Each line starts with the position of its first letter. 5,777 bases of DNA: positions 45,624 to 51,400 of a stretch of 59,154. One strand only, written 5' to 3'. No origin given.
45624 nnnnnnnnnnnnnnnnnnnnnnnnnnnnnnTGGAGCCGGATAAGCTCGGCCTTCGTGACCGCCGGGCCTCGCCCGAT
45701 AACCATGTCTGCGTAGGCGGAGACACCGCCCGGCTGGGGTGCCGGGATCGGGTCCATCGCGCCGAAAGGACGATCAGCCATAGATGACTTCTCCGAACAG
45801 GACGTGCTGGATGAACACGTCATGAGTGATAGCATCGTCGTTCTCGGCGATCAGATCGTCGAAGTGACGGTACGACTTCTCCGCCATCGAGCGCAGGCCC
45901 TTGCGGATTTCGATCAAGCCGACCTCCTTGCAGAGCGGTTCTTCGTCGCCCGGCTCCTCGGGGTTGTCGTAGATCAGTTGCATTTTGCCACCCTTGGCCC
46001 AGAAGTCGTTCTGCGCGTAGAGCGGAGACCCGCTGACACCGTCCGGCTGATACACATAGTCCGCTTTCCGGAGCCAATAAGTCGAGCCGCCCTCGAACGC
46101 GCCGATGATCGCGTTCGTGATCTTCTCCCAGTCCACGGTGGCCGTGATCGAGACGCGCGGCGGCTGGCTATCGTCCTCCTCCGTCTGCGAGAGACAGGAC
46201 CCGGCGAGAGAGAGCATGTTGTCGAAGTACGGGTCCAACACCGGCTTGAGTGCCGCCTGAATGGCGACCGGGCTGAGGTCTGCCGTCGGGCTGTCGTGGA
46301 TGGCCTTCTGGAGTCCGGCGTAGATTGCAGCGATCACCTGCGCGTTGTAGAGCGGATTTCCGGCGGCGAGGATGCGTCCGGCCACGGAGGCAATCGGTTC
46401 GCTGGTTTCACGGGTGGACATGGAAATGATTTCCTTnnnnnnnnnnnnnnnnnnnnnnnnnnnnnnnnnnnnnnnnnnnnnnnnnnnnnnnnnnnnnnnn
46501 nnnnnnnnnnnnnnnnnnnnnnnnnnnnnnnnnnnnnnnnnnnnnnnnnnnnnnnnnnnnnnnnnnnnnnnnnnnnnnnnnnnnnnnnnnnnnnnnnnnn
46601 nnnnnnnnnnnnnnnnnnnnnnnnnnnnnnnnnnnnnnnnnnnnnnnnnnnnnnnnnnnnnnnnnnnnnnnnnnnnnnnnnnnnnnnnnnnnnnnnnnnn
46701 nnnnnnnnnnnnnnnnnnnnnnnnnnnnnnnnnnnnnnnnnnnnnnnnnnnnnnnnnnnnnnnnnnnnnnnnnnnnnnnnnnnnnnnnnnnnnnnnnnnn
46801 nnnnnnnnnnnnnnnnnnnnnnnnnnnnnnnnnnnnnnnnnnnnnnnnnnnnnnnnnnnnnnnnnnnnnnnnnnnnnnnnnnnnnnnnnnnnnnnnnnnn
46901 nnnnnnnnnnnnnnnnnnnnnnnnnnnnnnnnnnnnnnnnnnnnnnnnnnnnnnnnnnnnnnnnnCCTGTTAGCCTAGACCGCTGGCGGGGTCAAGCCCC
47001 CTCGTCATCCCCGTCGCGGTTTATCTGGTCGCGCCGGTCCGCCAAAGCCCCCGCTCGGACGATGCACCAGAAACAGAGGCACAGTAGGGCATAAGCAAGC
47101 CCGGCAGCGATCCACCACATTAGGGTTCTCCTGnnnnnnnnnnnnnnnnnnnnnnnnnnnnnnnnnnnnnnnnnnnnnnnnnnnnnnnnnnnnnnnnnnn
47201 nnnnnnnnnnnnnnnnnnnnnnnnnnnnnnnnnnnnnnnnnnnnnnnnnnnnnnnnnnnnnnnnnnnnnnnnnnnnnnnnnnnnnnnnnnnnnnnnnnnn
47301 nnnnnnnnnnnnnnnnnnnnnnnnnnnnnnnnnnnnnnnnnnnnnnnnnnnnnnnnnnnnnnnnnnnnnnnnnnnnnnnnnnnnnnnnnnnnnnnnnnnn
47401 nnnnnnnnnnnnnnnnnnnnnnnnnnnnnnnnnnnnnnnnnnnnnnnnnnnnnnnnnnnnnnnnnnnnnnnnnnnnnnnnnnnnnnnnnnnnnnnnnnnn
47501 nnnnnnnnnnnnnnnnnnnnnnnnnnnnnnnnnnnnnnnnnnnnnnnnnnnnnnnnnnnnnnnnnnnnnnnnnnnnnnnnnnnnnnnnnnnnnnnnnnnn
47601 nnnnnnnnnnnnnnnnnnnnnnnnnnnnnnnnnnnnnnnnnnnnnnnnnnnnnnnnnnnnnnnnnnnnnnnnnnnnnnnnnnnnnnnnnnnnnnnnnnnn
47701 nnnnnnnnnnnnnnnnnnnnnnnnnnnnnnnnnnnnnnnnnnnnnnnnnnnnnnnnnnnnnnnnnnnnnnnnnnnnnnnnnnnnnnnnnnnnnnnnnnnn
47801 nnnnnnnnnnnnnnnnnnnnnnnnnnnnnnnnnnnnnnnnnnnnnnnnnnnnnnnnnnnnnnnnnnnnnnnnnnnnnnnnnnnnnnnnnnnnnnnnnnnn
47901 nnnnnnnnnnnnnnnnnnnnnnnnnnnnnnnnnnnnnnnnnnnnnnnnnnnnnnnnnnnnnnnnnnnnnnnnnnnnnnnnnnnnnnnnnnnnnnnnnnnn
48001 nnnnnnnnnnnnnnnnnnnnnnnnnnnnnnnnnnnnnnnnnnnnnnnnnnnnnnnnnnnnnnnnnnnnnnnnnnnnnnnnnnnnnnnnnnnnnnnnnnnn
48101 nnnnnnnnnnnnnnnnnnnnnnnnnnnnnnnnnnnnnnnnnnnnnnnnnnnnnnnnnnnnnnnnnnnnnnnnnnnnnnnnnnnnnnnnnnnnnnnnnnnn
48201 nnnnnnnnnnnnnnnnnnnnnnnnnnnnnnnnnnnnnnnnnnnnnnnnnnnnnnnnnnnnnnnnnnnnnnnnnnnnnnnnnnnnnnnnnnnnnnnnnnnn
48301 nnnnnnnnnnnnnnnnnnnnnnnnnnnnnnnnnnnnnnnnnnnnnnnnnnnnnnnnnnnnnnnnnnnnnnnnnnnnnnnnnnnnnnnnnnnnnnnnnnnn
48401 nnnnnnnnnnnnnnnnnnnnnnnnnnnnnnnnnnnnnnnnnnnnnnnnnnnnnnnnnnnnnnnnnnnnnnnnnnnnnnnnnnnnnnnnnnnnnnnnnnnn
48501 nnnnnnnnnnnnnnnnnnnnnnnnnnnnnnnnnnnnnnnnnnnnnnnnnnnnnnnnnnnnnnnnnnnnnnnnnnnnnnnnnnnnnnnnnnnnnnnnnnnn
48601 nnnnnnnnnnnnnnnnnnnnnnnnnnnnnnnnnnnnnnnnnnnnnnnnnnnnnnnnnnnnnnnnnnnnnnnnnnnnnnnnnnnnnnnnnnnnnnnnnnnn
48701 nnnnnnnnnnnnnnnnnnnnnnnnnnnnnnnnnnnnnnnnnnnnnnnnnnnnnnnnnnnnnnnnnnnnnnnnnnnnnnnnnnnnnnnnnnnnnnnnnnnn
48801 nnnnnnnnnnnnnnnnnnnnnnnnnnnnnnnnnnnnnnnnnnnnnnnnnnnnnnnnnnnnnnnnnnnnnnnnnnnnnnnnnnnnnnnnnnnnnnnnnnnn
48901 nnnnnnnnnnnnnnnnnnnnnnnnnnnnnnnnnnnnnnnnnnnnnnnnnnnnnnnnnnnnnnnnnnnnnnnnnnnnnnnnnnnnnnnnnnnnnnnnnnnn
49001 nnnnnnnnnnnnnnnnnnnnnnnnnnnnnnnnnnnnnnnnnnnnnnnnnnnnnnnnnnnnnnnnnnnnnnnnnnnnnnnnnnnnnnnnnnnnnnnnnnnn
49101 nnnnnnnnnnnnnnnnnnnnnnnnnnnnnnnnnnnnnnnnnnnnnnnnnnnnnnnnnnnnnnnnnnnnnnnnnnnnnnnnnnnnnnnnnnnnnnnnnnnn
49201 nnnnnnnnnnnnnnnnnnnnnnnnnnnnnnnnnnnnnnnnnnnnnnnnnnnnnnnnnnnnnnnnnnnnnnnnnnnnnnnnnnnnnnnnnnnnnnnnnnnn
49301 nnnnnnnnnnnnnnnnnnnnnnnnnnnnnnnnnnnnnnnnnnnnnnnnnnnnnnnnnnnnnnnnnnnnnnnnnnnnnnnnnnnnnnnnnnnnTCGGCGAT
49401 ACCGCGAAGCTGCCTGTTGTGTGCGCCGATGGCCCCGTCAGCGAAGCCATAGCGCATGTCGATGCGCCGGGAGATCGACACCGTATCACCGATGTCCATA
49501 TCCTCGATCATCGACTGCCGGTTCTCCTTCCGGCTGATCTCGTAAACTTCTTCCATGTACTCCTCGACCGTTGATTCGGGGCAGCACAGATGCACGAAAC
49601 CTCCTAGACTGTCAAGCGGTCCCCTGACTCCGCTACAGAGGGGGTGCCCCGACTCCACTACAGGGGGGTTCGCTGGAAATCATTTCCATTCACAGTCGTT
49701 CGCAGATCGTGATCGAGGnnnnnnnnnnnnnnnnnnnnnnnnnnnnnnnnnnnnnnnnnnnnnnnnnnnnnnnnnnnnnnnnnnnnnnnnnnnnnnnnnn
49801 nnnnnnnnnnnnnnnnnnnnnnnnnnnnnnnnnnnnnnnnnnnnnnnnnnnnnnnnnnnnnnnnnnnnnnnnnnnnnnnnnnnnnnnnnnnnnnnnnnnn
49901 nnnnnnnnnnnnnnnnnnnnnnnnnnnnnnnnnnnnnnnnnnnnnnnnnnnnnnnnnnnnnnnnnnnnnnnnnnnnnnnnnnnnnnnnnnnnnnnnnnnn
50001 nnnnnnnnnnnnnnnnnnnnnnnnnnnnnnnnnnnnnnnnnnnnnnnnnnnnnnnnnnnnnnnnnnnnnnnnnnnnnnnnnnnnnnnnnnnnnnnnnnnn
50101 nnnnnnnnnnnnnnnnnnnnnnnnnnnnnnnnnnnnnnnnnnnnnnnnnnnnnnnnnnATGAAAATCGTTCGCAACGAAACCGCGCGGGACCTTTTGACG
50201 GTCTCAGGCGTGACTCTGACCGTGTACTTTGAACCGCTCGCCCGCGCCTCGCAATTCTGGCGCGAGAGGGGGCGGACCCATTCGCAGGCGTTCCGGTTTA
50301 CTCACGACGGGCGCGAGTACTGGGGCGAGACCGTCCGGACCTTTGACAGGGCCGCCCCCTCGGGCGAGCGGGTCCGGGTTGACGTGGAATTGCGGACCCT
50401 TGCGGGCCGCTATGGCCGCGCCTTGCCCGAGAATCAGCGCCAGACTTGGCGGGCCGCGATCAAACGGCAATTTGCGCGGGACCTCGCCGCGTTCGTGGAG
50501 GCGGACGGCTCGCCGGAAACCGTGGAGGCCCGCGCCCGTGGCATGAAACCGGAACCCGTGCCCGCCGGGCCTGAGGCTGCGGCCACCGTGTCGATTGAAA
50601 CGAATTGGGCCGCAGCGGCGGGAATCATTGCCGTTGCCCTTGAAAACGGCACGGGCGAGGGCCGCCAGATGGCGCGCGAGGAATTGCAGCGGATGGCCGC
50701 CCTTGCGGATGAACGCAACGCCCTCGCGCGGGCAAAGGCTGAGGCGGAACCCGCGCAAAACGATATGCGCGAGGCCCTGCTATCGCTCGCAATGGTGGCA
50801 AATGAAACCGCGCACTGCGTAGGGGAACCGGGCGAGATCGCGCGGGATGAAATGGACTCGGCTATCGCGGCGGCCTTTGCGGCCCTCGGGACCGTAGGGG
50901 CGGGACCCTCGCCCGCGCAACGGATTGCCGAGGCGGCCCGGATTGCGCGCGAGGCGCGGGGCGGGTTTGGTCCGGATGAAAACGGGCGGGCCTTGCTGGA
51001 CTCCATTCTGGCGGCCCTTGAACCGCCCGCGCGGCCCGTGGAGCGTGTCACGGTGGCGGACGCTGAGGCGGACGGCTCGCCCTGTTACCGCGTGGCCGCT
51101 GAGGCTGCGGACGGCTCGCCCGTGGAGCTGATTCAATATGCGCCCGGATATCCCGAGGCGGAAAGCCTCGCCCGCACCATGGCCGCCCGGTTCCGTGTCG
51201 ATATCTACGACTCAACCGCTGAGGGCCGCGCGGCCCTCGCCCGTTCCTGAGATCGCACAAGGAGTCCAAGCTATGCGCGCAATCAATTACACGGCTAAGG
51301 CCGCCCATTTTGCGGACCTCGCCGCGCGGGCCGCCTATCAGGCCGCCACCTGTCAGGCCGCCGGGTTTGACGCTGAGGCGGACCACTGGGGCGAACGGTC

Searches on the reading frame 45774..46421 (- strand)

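Call 54: search_protein_families(library=phrogs, proteins=[window:45774-46421:-], max_evalue=0.001)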
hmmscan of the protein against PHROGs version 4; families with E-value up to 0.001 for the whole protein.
window:45774-46421:- (215 aa): 1 family
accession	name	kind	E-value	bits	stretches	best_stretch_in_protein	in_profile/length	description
phrog_2355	-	unknown function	1.7e-12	48.9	1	92-215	7-146/146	-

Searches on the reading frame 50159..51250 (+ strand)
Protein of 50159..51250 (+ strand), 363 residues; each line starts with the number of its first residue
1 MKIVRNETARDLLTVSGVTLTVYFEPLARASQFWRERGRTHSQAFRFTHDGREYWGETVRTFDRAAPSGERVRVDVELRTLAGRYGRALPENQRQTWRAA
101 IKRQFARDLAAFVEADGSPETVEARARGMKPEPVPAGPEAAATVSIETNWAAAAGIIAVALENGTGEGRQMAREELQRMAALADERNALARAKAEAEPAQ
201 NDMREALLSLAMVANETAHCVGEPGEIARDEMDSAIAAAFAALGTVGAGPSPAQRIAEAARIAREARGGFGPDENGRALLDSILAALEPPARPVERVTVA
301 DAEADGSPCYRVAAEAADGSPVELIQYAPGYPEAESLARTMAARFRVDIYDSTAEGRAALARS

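Call 54: search_protein_families(library=phrogs, proteins=[window:50159-51250:+], max_evalue=0.001)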
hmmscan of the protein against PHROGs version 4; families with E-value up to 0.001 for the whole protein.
window:50159-51250:+ (363 aa): 1 family
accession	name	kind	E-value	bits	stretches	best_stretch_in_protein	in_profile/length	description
phrog_22670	-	unknown function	1.4e-07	32.9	1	143-193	7-57/65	-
